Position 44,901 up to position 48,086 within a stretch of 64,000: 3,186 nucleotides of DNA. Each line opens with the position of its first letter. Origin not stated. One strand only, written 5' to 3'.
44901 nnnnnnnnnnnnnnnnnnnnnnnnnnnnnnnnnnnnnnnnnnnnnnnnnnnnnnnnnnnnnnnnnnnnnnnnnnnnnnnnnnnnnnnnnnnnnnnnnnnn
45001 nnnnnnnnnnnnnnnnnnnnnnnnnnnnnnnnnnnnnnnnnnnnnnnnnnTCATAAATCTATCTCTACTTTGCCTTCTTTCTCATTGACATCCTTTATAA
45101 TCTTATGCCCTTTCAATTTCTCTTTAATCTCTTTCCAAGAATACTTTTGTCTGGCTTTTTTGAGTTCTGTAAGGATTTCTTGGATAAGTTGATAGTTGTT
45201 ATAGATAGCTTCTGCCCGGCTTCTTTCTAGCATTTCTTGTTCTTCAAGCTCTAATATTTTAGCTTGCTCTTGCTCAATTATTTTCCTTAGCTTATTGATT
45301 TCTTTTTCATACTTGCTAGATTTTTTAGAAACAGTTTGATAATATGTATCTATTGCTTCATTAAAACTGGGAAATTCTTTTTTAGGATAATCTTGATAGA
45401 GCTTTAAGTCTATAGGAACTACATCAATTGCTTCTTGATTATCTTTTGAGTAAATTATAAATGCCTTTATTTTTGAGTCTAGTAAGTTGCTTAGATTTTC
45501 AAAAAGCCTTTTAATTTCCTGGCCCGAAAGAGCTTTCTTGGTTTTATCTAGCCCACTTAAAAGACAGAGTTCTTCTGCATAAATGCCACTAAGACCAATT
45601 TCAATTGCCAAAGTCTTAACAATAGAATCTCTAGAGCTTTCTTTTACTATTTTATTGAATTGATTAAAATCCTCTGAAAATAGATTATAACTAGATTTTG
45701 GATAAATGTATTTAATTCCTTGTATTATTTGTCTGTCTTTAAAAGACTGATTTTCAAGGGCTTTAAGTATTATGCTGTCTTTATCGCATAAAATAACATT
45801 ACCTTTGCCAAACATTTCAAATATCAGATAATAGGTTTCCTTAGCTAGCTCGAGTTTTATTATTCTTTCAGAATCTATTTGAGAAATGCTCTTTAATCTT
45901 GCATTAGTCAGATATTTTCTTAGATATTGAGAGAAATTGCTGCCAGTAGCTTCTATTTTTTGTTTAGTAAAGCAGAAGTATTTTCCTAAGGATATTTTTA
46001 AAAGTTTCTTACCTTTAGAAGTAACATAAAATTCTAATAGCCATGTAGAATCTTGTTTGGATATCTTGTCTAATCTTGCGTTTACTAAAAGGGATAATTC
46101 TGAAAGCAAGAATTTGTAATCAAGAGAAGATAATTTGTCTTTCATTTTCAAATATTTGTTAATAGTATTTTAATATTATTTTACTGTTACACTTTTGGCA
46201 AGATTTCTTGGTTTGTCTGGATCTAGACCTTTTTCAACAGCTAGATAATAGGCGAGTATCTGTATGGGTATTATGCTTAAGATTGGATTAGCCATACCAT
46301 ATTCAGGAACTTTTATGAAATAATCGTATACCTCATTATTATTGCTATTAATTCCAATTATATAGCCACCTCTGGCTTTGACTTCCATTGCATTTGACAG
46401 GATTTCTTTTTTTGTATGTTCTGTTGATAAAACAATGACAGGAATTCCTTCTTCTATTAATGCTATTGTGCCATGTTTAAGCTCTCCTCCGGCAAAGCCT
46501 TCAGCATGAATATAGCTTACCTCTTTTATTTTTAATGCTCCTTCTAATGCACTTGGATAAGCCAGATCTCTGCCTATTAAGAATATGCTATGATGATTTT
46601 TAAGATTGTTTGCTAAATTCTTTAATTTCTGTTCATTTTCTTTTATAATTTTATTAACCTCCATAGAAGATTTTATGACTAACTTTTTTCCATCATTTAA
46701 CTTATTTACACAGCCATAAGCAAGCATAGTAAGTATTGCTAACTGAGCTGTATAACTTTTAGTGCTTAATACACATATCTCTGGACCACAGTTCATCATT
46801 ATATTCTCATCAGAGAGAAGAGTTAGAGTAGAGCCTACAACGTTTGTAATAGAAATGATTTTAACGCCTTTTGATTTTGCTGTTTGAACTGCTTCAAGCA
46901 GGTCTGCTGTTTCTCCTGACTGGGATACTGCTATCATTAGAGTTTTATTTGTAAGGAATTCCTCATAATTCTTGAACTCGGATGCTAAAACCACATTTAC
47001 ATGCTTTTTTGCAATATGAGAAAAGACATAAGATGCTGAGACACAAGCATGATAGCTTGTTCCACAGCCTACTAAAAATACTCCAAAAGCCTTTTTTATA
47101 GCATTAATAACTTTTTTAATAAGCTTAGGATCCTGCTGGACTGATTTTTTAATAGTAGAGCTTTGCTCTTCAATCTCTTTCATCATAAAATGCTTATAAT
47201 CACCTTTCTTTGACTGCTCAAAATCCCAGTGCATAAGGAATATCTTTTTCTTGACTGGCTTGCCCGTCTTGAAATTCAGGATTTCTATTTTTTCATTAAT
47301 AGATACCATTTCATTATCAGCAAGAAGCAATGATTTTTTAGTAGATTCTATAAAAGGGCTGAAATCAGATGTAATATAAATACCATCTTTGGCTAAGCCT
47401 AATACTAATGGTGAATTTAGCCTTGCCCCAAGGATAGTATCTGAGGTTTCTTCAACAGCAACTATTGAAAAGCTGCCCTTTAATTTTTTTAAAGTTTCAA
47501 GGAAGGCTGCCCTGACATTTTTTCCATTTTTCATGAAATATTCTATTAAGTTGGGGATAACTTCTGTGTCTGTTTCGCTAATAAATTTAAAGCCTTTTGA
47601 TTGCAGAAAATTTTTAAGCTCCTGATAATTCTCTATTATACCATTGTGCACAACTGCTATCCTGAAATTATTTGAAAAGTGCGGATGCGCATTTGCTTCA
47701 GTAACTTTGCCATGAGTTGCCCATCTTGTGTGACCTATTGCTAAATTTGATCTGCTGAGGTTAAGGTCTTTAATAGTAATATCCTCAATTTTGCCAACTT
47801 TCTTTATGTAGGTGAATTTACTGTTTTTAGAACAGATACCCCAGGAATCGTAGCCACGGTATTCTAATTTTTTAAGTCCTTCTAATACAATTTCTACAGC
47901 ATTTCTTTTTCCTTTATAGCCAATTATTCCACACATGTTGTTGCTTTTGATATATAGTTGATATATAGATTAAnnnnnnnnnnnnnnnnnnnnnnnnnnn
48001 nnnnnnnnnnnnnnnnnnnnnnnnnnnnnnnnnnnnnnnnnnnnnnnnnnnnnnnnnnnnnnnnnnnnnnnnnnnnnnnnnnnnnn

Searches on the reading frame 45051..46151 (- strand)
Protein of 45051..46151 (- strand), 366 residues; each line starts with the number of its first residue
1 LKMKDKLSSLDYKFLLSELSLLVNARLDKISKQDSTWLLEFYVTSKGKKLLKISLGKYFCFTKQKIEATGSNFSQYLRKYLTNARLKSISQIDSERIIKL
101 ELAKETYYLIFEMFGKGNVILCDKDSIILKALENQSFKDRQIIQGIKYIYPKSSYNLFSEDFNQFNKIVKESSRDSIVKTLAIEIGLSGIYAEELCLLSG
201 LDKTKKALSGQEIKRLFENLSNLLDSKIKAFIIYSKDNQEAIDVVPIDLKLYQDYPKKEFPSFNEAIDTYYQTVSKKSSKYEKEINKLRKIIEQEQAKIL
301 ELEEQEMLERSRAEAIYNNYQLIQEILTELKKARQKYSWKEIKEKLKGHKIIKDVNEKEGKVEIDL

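Call 3: search_protein_families(library=pfam, proteins=[window:45051-46151:-], max_evalue=1)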
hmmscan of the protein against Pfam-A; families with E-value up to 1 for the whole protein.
window:45051-46151:- (366 aa): 6 families
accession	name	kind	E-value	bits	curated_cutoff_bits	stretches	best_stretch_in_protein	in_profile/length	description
PF05833.16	NFACT_N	-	4.4e-51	174.5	31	1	15-347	8-364/456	NFACT N-terminal and middle domains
PF21983.2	NikA-like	-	0.015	15.9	27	1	63-98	20-55/72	Mobilization protein NikA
PF01519.22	DUF16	-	0.022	15.6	40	1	257-332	22-97/104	Protein of unknown function DUF16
PF05903.20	Peptidase_C97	-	0.029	14.7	29.2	0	272-324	55-107/151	PPPDE putative peptidase domain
PF20463.3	PDH_C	-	0.12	13.2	22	0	261-298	56-94/102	Prephenate dehydrogenase, dimerization domain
PF02663.19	FmdE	-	0.46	11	22.9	1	224-308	62-132/133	FmdE, Molybdenum formylmethanofuran dehydrogenase operon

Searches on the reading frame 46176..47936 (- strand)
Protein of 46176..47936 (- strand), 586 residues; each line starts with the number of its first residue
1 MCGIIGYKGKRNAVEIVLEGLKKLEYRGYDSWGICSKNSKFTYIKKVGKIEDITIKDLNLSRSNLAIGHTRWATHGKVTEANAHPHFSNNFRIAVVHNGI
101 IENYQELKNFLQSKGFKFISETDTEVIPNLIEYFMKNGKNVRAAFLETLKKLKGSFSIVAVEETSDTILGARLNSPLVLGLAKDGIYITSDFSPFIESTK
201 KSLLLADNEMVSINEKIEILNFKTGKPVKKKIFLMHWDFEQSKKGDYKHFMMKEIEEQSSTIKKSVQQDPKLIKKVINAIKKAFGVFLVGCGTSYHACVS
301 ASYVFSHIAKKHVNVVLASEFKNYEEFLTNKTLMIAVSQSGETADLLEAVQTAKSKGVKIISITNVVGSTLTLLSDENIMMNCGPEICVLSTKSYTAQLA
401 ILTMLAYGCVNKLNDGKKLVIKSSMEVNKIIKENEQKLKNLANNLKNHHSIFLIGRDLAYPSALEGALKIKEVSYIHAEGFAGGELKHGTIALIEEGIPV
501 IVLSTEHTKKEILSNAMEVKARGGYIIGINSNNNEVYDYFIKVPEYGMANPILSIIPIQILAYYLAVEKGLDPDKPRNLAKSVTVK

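Call 3: search_protein_families(library=pfam, proteins=[window:46176-47936:-], max_evalue=1)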
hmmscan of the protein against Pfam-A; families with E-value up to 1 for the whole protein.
window:46176-47936:- (586 aa): 5 families
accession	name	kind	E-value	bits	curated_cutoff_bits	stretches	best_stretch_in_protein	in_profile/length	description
PF01380.27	SIS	-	6e-52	175.3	25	2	285-406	7-129/131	SIS domain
PF13522.11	GATase_6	-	1.6e-18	67.4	27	1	62-190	9-129/130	Glutamine amidotransferase domain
PF13537.11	GATase_7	-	1.5e-14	54.5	25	1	77-192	7-118/123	Glutamine amidotransferase domain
PF13230.11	GATase_4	-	4e-06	26.4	23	1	61-138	69-145/272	Glutamine amidotransferases class-II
PF13580.11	SIS_2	-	9.6e-05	22.9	27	1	317-364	91-137/138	SIS domain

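Call 4: search_protein_families(library=ncbifam, proteins=[window:46176-47936:-], max_evalue=1)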
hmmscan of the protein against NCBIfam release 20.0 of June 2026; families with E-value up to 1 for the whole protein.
window:46176-47936:- (586 aa): 35 families (the best 25 are shown)
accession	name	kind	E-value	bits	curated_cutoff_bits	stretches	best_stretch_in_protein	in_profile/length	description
NF001484.0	PRK00331.1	subfamily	1.1e-204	681.3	381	1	1-585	1-600/601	isomerizing glutamine--fructose-6-phosphate transaminase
TIGR01135.1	glmS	equivalog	3e-198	660.2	418.05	1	2-585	1-606/607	glutamine--fructose-6-phosphate transaminase (isomerizing)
NF046059.1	NagB_SO3506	equivalog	6.3e-38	130.9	430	1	250-581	3-325/330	glucosamine-6-phosphate deaminase NagB-II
NF041128.1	glucosaP_deam_GlmD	equivalog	3.2e-34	118.6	580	1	252-583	4-321/323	glucosamine-6-phosphate deaminase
TIGR01134.1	purF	equivalog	4.1e-29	102.2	350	1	2-195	1-199/432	amidophosphoribosyltransferase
NF008481.0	PRK11382.1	equivalog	8.8e-17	61.3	430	1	259-578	18-333/340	fructoselysine 6-phosphate deglycase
TIGR01536.1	asn_synth_AEB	equivalog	5.8e-15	55.3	267.1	1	2-274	1-242/517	asparagine synthase (glutamine-hydrolyzing)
TIGR03104.1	trio_amidotrans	equivalog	3.9e-14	51.8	570.1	1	61-172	39-139/589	N-acetylglutaminylglutamine amidotransferase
NF040776.2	AlsR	equivalog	3e-13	49.3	400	1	258-405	103-249/279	transcriptional repressor AlsR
NF006949.0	PRK09431.1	equivalog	3.1e-11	42.5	499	1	63-200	42-170/554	asparagine synthase B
TIGR03127.2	RuMP_HxlB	equivalog_domain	7.1e-11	42.3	160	1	255-382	4-124/178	6-phospho-3-hexuloisomerase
NF003915.0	PRK05441.1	subfamily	1.5e-10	40.6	168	1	328-409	129-212/300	N-acetylmuramic acid 6-phosphate etherase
NF008458.0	PRK11337.1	equivalog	9.3e-10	37.9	378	1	326-405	184-261/293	MurR/RpiR family transcriptional regulator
TIGR00274.1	TIGR00274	equivalog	1.6e-08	34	302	1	328-413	124-211/291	N-acetylmuramic acid 6-phosphate etherase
NF009222.0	PRK12570.1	subfamily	2.4e-08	33.2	255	1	327-415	135-225/307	N-acetylmuramic acid 6-phosphate etherase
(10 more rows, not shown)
